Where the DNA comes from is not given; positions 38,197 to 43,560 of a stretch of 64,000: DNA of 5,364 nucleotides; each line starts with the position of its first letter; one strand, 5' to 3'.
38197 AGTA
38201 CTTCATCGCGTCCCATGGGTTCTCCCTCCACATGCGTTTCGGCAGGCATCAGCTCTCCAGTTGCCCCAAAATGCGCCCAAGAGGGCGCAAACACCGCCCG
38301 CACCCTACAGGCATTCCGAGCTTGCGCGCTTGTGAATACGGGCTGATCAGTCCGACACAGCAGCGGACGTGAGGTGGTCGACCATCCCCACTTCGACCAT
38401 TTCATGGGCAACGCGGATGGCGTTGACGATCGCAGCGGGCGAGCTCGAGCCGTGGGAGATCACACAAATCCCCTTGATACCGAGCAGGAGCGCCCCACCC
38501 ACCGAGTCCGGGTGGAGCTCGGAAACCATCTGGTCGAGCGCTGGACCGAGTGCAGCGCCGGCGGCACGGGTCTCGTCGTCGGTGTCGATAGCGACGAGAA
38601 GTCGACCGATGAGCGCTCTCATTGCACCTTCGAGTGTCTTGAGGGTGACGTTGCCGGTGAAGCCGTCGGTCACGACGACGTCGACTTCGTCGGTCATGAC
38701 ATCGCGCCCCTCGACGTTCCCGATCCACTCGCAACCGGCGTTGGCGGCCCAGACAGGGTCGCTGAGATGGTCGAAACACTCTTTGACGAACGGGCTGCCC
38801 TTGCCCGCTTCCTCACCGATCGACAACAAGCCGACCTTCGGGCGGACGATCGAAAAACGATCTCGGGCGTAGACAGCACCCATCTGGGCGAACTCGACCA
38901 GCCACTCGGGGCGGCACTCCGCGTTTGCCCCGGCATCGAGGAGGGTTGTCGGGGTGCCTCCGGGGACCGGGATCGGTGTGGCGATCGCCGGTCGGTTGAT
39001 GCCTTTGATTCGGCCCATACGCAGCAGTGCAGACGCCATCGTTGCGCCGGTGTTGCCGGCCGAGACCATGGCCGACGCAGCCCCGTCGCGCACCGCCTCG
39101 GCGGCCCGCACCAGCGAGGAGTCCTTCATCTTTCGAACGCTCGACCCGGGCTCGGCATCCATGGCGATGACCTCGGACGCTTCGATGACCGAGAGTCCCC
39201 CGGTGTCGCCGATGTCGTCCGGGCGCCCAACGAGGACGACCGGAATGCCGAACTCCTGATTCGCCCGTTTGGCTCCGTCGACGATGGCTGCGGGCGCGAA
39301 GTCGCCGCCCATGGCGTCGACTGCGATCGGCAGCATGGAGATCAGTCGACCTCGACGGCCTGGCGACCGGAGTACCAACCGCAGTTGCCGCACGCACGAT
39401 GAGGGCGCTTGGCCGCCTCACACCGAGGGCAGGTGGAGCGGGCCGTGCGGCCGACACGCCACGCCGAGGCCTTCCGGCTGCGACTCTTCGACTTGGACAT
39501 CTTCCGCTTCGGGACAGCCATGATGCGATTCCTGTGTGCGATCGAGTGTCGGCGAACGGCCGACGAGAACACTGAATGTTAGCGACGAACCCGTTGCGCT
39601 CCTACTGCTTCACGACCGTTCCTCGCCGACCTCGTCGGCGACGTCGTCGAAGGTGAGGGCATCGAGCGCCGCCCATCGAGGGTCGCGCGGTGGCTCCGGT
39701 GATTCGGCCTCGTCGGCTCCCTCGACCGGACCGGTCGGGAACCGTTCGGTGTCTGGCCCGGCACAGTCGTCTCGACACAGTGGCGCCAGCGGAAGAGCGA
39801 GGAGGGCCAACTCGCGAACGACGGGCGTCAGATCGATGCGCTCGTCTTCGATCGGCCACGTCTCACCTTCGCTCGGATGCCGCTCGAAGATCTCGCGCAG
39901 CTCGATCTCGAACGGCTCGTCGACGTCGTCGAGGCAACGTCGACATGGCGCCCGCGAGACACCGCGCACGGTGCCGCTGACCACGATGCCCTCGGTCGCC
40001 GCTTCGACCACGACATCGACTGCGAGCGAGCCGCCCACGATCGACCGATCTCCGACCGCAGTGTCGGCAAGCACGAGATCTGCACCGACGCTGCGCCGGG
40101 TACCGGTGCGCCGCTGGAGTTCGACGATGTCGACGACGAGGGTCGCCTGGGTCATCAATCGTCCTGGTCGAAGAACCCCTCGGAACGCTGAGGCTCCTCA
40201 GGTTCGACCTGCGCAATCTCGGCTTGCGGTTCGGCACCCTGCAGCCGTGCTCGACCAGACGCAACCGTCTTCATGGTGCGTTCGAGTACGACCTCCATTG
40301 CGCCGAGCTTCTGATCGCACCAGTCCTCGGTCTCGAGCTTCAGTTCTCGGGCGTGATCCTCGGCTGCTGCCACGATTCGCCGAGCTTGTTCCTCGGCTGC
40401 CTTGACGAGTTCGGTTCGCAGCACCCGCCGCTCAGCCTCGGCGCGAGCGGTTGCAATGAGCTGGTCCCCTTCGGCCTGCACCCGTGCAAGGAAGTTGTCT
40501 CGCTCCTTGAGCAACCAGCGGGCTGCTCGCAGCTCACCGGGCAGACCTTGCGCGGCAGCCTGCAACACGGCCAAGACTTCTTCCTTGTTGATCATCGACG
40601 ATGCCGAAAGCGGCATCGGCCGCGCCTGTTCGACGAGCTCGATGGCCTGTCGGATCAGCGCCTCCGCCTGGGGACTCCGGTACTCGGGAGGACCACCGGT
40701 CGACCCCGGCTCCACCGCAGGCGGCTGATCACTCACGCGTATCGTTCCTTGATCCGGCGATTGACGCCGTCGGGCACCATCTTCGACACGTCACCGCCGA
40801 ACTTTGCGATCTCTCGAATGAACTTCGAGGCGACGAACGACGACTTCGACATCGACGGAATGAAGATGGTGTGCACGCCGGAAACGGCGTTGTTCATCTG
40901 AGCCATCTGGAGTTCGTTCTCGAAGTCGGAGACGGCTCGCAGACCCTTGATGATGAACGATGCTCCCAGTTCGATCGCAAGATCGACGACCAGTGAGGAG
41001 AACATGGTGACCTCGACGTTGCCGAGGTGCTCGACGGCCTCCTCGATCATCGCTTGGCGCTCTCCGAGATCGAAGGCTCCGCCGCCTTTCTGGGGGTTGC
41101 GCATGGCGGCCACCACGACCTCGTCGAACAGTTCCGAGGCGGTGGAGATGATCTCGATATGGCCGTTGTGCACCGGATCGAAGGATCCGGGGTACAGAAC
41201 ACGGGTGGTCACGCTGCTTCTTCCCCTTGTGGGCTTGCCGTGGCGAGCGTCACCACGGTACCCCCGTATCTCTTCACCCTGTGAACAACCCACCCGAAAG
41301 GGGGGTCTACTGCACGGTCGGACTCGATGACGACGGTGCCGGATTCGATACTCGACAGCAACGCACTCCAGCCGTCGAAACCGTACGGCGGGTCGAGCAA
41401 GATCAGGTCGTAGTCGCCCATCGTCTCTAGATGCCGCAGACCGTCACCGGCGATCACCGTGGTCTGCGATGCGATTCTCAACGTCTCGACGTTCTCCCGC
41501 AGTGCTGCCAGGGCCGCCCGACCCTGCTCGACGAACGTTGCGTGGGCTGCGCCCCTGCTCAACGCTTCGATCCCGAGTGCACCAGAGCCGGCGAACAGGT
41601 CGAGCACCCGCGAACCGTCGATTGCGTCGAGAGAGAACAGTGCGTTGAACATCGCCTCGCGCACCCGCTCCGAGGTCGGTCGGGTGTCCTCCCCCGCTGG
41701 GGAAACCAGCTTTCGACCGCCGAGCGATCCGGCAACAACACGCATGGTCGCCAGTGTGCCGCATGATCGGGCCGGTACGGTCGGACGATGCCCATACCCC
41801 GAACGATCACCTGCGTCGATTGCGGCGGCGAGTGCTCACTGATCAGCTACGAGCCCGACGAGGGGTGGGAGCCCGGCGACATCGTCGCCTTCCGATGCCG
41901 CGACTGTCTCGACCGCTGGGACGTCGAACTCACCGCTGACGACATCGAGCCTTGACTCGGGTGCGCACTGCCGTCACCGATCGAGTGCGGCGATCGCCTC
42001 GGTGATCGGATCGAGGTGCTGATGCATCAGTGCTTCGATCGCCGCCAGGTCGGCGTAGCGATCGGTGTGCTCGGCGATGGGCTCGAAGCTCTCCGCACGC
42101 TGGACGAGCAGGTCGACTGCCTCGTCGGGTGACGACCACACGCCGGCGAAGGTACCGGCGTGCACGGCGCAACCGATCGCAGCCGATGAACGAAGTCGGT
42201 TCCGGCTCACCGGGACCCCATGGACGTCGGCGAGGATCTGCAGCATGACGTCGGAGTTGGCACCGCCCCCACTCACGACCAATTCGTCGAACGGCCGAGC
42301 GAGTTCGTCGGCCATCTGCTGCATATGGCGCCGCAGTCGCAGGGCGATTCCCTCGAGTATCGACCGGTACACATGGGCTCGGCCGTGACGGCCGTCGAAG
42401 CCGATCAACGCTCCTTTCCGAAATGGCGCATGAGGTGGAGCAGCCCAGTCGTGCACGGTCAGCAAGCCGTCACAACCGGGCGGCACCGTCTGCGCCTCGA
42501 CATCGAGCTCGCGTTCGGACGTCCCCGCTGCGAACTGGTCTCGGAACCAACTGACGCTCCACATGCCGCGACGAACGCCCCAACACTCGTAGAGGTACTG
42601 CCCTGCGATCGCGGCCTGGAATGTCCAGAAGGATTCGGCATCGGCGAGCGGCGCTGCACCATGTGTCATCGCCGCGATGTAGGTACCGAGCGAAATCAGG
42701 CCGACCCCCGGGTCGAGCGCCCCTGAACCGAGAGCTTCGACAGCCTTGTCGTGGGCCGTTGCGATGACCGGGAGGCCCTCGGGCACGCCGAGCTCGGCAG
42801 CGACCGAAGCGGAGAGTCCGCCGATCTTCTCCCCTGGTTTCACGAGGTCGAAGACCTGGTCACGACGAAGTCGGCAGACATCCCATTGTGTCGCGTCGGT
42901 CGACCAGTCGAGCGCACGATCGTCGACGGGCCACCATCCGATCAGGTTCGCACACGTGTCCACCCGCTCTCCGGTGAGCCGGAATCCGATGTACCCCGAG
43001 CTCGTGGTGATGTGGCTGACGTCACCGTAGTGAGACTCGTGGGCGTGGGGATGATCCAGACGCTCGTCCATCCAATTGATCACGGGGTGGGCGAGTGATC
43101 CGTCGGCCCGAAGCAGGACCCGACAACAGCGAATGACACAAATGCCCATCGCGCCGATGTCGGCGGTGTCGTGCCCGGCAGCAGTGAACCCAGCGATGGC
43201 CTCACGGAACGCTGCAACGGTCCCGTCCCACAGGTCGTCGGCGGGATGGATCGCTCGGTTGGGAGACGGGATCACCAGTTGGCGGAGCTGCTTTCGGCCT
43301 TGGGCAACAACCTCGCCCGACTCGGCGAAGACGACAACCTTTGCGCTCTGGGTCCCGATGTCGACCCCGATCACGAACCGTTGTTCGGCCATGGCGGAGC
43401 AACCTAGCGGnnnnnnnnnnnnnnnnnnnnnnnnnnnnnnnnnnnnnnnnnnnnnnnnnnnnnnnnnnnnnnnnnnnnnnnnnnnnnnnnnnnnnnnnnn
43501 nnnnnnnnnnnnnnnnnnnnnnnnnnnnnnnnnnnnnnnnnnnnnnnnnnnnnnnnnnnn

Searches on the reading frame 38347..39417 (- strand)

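Call 10: search_protein_families(library=pfam, proteins=[window:38347-39417:-], max_evalue=0.00001)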
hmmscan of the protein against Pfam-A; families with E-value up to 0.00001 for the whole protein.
window:38347-39417:- (356 aa): 1 family
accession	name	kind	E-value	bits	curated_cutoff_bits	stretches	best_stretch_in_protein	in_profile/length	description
PF02504.20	FA_synthesis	-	4.5e-89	299.2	29.1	1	31-345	3-321/324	Fatty acid synthesis protein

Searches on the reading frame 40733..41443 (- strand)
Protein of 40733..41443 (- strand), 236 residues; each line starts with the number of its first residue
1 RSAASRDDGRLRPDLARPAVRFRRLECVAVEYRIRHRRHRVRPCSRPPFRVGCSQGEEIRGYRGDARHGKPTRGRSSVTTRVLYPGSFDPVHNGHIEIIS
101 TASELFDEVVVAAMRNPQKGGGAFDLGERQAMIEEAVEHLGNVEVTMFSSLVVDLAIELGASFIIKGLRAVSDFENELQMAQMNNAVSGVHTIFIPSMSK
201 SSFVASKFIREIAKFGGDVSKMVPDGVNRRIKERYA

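Call 41: search_protein_families(library=pfam, proteins=[window:40733-41443:-], max_evalue=0.0001)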
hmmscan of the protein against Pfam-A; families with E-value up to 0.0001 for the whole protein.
window:40733-41443:- (236 aa): 1 family
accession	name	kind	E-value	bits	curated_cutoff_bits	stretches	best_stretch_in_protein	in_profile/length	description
PF01467.32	CTP_transf_like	-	1.3e-22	80.8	21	1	83-211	1-132/133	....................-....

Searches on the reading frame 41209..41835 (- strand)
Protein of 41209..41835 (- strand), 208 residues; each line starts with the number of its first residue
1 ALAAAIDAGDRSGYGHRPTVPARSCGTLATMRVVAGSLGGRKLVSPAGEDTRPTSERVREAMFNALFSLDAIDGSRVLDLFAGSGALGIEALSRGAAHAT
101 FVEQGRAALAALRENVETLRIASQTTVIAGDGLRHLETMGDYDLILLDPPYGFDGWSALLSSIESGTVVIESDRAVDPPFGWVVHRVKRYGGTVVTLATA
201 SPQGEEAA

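Call 41: search_protein_families(library=pfam, proteins=[window:41209-41835:-], max_evalue=0.0001)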
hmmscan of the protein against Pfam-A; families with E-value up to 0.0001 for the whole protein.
window:41209-41835:- (208 aa): 2 families
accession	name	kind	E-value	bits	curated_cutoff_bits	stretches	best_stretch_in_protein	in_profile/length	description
PF03602.21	Cons_hypoth95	-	1.7e-43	148.9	24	1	31-197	1-180/182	Conserved hypothetical protein 95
PF05175.20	MTS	-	4.4e-09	36.6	23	1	69-151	27-108/170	Methyltransferase small domain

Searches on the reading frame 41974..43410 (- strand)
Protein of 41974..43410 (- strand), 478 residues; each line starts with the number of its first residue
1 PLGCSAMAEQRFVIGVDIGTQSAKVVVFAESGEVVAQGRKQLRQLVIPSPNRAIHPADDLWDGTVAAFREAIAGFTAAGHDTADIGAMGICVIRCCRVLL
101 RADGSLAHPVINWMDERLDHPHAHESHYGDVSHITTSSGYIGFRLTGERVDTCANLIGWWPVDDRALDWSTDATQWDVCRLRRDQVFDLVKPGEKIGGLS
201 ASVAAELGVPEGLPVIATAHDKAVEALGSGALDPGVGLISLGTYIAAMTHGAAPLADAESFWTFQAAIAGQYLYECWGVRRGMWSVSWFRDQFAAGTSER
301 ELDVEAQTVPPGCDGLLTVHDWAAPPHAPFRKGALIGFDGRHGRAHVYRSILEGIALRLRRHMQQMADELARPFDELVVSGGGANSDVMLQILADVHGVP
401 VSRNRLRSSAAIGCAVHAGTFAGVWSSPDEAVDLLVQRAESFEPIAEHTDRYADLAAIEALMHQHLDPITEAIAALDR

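Call 10: search_protein_families(library=pfam, proteins=[window:41974-43410:-], max_evalue=0.00001)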
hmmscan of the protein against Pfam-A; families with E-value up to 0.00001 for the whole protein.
window:41974-43410:- (478 aa): 2 families
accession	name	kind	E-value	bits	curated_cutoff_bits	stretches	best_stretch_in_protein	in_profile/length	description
PF02782.22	FGGY_C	-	5.3e-23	82.3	27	1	239-419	3-195/198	FGGY family of carbohydrate kinases, C-terminal domain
PF00370.27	FGGY_N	-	1.9e-19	70.7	28.8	2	13-117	2-102/245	FGGY family of carbohydrate kinases, N-terminal domain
